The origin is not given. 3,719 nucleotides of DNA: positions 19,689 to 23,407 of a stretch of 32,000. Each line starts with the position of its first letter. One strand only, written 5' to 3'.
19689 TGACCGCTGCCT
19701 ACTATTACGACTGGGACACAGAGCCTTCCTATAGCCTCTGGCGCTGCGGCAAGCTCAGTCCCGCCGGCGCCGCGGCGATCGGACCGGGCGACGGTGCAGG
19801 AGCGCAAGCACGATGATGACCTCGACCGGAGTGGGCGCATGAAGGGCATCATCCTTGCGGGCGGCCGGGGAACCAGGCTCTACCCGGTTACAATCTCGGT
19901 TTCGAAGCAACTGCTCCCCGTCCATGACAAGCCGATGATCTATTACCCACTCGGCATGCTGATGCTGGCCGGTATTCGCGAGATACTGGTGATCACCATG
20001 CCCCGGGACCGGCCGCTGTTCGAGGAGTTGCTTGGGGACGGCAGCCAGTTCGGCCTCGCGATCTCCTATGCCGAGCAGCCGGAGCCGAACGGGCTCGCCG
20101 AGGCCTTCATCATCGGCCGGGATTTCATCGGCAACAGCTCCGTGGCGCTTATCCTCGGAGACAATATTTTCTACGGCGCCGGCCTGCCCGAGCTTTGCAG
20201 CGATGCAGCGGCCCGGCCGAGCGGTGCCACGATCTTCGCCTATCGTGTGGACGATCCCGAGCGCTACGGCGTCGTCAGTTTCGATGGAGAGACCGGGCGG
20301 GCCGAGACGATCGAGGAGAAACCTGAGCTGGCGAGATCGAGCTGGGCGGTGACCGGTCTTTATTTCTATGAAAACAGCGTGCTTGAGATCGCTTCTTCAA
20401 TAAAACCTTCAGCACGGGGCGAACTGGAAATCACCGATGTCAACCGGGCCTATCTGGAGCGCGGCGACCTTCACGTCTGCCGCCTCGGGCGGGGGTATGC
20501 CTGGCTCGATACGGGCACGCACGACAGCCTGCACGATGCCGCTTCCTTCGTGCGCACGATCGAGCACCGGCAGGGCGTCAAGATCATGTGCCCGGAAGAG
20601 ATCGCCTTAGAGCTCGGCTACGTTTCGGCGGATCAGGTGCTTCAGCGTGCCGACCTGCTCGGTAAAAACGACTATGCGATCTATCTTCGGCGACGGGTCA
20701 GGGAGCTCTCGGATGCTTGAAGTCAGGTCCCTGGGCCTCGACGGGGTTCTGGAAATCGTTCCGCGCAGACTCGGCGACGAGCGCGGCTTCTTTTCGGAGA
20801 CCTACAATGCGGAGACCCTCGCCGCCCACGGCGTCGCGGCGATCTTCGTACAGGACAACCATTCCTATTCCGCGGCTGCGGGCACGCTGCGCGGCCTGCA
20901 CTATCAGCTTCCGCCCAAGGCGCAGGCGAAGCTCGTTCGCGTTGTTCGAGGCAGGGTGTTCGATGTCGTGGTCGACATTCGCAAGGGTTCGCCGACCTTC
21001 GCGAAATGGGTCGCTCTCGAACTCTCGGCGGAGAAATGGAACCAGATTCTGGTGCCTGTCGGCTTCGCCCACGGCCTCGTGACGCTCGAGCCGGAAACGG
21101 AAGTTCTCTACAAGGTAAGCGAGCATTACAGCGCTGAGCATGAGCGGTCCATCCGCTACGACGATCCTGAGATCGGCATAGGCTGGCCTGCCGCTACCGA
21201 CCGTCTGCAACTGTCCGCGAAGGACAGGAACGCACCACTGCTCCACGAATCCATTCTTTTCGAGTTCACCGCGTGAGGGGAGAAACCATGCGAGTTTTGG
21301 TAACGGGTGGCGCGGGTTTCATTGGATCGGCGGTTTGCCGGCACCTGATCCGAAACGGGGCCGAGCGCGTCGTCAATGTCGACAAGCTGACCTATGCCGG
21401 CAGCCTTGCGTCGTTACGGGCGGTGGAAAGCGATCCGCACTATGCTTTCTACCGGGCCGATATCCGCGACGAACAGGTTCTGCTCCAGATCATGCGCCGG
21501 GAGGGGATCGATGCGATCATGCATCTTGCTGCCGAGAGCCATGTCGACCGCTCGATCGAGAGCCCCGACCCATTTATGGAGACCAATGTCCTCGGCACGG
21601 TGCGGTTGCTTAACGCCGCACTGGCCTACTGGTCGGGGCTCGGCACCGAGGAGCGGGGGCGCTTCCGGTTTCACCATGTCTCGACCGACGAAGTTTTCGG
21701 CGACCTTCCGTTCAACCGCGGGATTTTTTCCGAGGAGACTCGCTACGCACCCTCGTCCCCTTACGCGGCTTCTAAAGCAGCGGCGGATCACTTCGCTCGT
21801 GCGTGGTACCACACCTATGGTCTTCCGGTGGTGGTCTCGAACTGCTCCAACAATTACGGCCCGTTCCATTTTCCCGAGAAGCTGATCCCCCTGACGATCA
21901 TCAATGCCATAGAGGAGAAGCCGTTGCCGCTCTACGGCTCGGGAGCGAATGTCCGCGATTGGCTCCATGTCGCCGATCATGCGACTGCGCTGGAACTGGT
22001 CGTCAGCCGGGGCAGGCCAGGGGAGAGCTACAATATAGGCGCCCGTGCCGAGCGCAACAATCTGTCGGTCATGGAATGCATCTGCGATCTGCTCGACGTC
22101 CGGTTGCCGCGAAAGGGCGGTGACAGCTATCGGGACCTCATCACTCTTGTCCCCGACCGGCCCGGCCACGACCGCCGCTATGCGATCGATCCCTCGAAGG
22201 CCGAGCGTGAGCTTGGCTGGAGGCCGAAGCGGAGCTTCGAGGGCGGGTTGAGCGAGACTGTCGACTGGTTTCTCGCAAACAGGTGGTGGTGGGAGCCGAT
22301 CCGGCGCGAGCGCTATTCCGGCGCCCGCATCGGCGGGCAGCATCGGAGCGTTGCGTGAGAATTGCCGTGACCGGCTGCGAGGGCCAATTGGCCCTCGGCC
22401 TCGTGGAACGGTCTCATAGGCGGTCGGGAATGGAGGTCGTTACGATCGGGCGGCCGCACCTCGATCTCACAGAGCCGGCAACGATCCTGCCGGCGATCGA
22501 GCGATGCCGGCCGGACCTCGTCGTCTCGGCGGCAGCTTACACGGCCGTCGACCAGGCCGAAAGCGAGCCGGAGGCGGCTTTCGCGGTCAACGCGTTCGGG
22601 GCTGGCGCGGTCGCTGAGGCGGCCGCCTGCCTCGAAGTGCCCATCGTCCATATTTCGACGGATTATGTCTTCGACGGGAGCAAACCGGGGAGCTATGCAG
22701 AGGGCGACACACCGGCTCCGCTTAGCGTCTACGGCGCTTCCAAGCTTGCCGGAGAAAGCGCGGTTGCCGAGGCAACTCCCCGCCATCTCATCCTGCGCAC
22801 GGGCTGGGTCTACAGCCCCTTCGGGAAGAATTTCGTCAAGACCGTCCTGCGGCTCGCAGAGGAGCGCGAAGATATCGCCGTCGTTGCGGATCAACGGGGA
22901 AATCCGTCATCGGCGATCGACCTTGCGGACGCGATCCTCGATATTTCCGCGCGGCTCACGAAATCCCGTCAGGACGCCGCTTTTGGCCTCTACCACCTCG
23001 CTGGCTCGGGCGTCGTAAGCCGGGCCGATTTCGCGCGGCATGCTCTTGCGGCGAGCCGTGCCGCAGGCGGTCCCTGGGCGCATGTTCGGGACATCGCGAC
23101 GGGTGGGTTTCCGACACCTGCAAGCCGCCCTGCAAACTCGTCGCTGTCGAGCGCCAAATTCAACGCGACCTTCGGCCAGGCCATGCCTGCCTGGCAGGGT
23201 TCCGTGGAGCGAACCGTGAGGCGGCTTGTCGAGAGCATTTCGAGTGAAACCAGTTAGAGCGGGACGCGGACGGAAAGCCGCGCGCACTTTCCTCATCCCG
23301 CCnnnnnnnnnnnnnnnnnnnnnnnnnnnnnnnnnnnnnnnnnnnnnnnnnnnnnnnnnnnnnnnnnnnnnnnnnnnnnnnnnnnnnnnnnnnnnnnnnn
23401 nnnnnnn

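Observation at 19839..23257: Complete dTDP-L-rhamnose pathway embedded in an operon for a polymer reported to contain no rhamnose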

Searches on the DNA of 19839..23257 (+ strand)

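Call 5: search_dna_similar(query=window:19839-23257:+, collection=plasmids, mode=near, max_rows=30, rows=spread)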
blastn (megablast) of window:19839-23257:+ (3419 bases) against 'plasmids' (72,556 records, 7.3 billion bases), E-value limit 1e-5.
Records with a match: 74; places in all: 75; records where one place covers at least 80% of the query: 67.
Best place of each record, by identity: >=99% 39; 95-99% 8; 90-95% 5; 80-90% 14; 60-80% 8.
By first word of the organism name: Sinorhizobium 68; Shinella 2; Marinovum 1; Skermanella 1; Roseobacter 1; Pseudosulfitobacter 1.
By predicted mobility (MOB-suite, as given by PLSDB): mobilizable 59; non-mobilizable 12; conjugative 3.
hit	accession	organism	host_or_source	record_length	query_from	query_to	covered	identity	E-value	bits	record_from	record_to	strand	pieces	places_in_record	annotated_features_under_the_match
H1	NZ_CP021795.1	Sinorhizobium meliloti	Medicago sativa,Single Cell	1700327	1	3419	100%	100.0%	0e+0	6314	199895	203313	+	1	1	none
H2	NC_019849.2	Sinorhizobium meliloti GR4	-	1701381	1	3419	100%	99.9%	0e+0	6292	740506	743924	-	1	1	none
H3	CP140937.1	Sinorhizobium meliloti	Medicago lupulina,whole organism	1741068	1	3419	100%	99.9%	0e+0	6292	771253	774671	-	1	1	rfbB: dTDP-glucose 4,6-dehydratase | rfbD: dTDP-4-dehydrorhamnose reductase | rfbA: glucose-1-phosphate thymidylyltransferase RfbA | rfbC: dTDP-4-dehydrorhamnose 3,5-epimerase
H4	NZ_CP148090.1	Sinorhizobium meliloti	Medicago sativa,cell culture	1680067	1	3419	100%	99.9%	0e+0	6292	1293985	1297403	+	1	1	none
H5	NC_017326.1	Sinorhizobium meliloti SM11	-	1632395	1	3419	100%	99.9%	0e+0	6287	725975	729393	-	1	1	none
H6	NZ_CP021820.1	Sinorhizobium meliloti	Medicago truncatula,Single Cell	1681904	1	3419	100%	99.9%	0e+0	6287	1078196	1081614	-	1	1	none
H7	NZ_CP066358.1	Sinorhizobium meliloti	Medicago lupulina L.,nodules of ...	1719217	1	3419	100%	99.9%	0e+0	6287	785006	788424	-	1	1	none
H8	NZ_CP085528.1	Sinorhizobium meliloti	Medicago,cell culture,lupulina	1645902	1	3419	100%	99.8%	0e+0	6281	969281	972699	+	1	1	none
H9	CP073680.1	Sinorhizobium meliloti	Medicago truncatula,cell culture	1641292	1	3419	100%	99.8%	0e+0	6281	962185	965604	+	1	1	rfbB: dTDP-glucose 4,6-dehydratase | rfbD: dTDP-4-dehydrorhamnose reductase | rfbC: dTDP-4-dehydrorhamnose 3,5-epimerase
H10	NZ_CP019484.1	Sinorhizobium meliloti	alfalfa,whole organism,alfalfa nodule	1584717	1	3419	100%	99.8%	0e+0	6276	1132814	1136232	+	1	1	none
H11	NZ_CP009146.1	Sinorhizobium meliloti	Medicago orbicularis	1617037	1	3419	100%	99.8%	0e+0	6276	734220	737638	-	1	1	none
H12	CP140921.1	Sinorhizobium meliloti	Medicago lupulina,whole organism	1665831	1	3419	100%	99.8%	0e+0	6276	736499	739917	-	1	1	rfbB: dTDP-glucose 4,6-dehydratase | rfbD: dTDP-4-dehydrorhamnose reductase | rfbA: glucose-1-phosphate thymidylyltransferase RfbA | rfbC: dTDP-4-dehydrorhamnose 3,5-epimerase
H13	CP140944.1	Sinorhizobium meliloti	Medicago lupulina,whole organism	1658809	1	3419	100%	99.8%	0e+0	6276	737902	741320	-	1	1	rfbB: dTDP-glucose 4,6-dehydratase | rfbD: dTDP-4-dehydrorhamnose reductase | rfbA: glucose-1-phosphate thymidylyltransferase RfbA | rfbC: dTDP-4-dehydrorhamnose 3,5-epimerase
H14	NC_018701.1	Sinorhizobium meliloti Rm41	-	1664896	1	3419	100%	99.8%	0e+0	6270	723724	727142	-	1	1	none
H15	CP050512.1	Sinorhizobium meliloti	Medicago sativa,cell culture,root nodule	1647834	1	3419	100%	99.8%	0e+0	6270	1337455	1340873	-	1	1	rfbB: dTDP-glucose 4,6-dehydratase | rfbD: dTDP-4-dehydrorhamnose reductase | rfbA: glucose-1-phosphate thymidylyltransferase RfbA | rfbC: dTDP-4-dehydrorhamnose 3,5-epimerase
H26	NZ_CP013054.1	Sinorhizobium americanum CCGM7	Phaseolus vulgaris,root nodules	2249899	1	3397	99%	78.0%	0e+0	2108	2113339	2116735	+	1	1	none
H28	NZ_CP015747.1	Shinella sp. HZN7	-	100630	4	1350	39%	73.0%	4e-116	427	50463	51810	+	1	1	rfbA: glucose-1-phosphate thymidylyltransferase RfbA | rfbC: dTDP-4-dehydrorhamnose 3,5-epimerase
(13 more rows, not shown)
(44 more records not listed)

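Call 10: get_annotated_region(hit=H3, flank=20000)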
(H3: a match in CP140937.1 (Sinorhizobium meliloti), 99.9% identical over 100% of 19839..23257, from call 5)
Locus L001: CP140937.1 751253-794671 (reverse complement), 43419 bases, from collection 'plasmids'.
description: Sinorhizobium meliloti strain ml21 plasmid pSymB, complete sequence
organism: Sinorhizobium meliloti (NCBI taxid 382)
taxonomy: Bacteria; Pseudomonadota; Alphaproteobacteria; Hyphomicrobiales; Rhizobiaceae; Sinorhizobium; Sinorhizobium meliloti
host: -; source: Medicago lupulina,whole organism; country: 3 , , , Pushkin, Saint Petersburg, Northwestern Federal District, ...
typing (MOB-suite, as given by PLSDB): mobilizable; relaxase MOBQ
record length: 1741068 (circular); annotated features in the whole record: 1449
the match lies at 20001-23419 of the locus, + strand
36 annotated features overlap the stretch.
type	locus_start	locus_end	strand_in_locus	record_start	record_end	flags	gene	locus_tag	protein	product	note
CDS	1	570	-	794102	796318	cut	-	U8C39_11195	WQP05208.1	hypothetical protein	-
CDS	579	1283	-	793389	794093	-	-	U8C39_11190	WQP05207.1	hypothetical protein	-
CDS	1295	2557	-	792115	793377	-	-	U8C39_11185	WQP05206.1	glycosyltransferase family 4 protein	-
CDS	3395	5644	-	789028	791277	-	-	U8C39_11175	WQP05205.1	glycosyltransferase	-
CDS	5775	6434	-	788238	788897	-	-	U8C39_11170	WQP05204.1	calcium-binding protein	-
CDS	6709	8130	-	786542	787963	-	-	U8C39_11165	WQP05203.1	HlyD family type I secretion periplasmic adaptor subunit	-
CDS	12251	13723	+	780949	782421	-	-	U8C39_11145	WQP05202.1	DUF6212 domain-containing protein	-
CDS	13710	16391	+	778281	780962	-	-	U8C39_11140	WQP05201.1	glycosyltransferase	-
CDS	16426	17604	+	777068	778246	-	-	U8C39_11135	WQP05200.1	polysaccharide pyruvyl transferase family protein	-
CDS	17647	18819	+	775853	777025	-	-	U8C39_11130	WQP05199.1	polysaccharide pyruvyl transferase family protein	-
CDS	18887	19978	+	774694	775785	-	-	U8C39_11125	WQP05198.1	glycoside hydrolase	-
CDS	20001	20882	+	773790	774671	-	rfbA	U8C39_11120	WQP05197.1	glucose-1-phosphate thymidylyltransferase RfbA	-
CDS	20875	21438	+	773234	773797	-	rfbC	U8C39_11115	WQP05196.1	dTDP-4-dehydrorhamnose 3,5-epimerase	-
CDS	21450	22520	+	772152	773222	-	rfbB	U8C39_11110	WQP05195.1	dTDP-glucose 4,6-dehydratase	-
CDS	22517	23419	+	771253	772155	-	rfbD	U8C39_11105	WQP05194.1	dTDP-4-dehydrorhamnose reductase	-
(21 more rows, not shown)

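Call 21: get_annotated_region(hit=H26, flank=20000)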
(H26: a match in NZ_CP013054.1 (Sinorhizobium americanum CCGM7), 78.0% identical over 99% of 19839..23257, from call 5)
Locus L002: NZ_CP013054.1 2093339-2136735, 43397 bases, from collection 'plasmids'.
description: Sinorhizobium americanum CCGM7 plasmid C, complete sequence
organism: Sinorhizobium americanum CCGM7 (NCBI taxid 1408224)
taxonomy: Bacteria; Pseudomonadota; Alphaproteobacteria; Hyphomicrobiales; Rhizobiaceae; Sinorhizobium; Sinorhizobium americanum; Sinorhizobium americanum CCGM7
host: -; source: Phaseolus vulgaris,root nodules; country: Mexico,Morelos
typing (MOB-suite, as given by PLSDB): non-mobilizable; mating-pair formation MPF_T
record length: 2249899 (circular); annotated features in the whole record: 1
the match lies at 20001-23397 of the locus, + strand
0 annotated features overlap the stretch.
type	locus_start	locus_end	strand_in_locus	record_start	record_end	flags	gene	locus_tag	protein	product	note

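Call 22: get_annotated_region(hit=H28, flank=15000)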
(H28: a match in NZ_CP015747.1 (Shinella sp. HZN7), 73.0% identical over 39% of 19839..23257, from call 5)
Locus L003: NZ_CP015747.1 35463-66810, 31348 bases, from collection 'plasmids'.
description: Shinella sp. HZN7 plasmid pShin-11, complete sequence
organism: Shinella sp. HZN7 (NCBI taxid 879274)
taxonomy: Bacteria; Pseudomonadota; Alphaproteobacteria; Hyphomicrobiales; Rhizobiaceae; Shinella; Shinella sp. HZN7
host: -; source: -; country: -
typing (MOB-suite, as given by PLSDB): non-mobilizable; replicon rep_cluster_480
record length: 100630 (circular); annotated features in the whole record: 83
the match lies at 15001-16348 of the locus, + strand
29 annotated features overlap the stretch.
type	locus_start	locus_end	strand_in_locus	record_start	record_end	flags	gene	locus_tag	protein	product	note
CDS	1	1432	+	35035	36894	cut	-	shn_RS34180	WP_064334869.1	hypothetical protein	-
CDS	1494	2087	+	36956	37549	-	-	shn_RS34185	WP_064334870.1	sulfotransferase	-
CDS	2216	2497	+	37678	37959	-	-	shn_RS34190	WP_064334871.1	type II toxin-antitoxin system RelE/ParE family toxin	-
CDS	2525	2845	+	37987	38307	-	-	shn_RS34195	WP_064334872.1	HigA family addiction module antitoxin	-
CDS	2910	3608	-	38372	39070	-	-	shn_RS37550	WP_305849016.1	CatB-related O-acetyltransferase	GO:0046677 - response to antibiotic [Evidence IEA]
CDS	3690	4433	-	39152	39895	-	istB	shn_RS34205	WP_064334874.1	IS21-like element helper ATPase IstB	-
CDS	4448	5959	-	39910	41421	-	istA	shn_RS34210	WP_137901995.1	IS21 family transposase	-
CDS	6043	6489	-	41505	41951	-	-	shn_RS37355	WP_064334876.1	hypothetical protein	-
CDS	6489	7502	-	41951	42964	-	-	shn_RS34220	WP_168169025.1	glycosyltransferase family 2 protein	-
CDS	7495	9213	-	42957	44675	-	-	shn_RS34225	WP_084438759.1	beta-1,6-N-acetylglucosaminyltransferase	-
CDS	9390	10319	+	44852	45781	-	-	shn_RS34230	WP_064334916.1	M23 family metallopeptidase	GO:0006508 - proteolysis [Evidence IEA]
CDS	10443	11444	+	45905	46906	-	-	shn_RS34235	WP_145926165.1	class I SAM-dependent methyltransferase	-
CDS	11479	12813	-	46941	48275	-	-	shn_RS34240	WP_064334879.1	hypothetical protein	-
CDS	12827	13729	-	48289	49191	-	rfbD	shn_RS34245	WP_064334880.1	dTDP-4-dehydrorhamnose reductase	GO:0019305 - dTDP-rhamnose biosynthetic process [Evidence IEA]; GO:0009243 - O antigen biosynthetic process [Evidence ...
CDS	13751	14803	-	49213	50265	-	rfbB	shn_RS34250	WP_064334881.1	dTDP-glucose 4,6-dehydratase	GO:0019305 - dTDP-rhamnose biosynthetic process [Evidence IEA]; GO:0009243 - O antigen biosynthetic process [Evidence ...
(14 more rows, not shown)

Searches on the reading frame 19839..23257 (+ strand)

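Call 81: search_protein_families(library=pfam, proteins=[L002:13358-14881:+, L002:14823-17666:+, L002:17742-19091:+, L002:19088-19897:+, L002:23922-24785:+], max_evalue=0.001)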
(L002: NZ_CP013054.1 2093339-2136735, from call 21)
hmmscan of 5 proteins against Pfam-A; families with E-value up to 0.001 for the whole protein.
L002:13358-14881:+ (507 aa): 1 family
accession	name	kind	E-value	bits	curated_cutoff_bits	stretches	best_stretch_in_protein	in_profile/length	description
PF19717.4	DUF6212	-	3e-124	415.3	26.4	1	89-484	5-395/395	Family of unknown function (DUF6212)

L002:14823-17666:+ (947 aa): 8 families
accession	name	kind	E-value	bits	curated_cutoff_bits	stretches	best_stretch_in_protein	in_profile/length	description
PF13692.12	Glyco_trans_1_4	-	4.6e-20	72.8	27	1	729-868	3-136/142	Glycosyl transferases group 1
PF00534.26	Glycos_transf_1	-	4.8e-20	72.2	26.4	1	722-887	10-171/172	Glycosyl transferases group 1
PF00535.33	Glycos_transf_2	-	1.3e-16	61.4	23.3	1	54-187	2-128/168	Glycosyl transferase family 2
PF13439.12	Glyco_transf_4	-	5e-10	40.1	28.5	1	535-704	1-165/170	Glycosyltransferase Family 4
PF20706.3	GT4-conflict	-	3e-06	26.9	26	1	716-877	184-360/385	Family 4 Glycosyltransferase in conflict systems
PF13641.12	Glyco_tranf_2_3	-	8.8e-06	26.3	27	1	50-164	1-113/230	Glycosyltransferase like family 2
PF10111.15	Glyco_tranf_2_2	-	4.4e-05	23.6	27.3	1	54-234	2-198/276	Glycosyltransferase like family 2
PF13579.12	Glyco_trans_4_4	-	0.00013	22.8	29.7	1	536-703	1-157/158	Glycosyl transferase 4-like domain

L002:17742-19091:+ (449 aa): 1 family
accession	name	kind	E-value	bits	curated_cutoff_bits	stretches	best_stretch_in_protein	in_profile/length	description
PF04230.19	PS_pyruv_trans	-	1.1e-30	108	25.3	1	37-318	1-280/280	Polysaccharide pyruvyl transferase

L002:19088-19897:+ (269 aa): 1 family
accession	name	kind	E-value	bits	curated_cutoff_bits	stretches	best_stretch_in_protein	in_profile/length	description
PF00722.28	Glyco_hydro_16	-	7.3e-14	52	22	1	96-229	24-140/175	Glycosyl hydrolases family 16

L002:23922-24785:+ (287 aa): 0 families
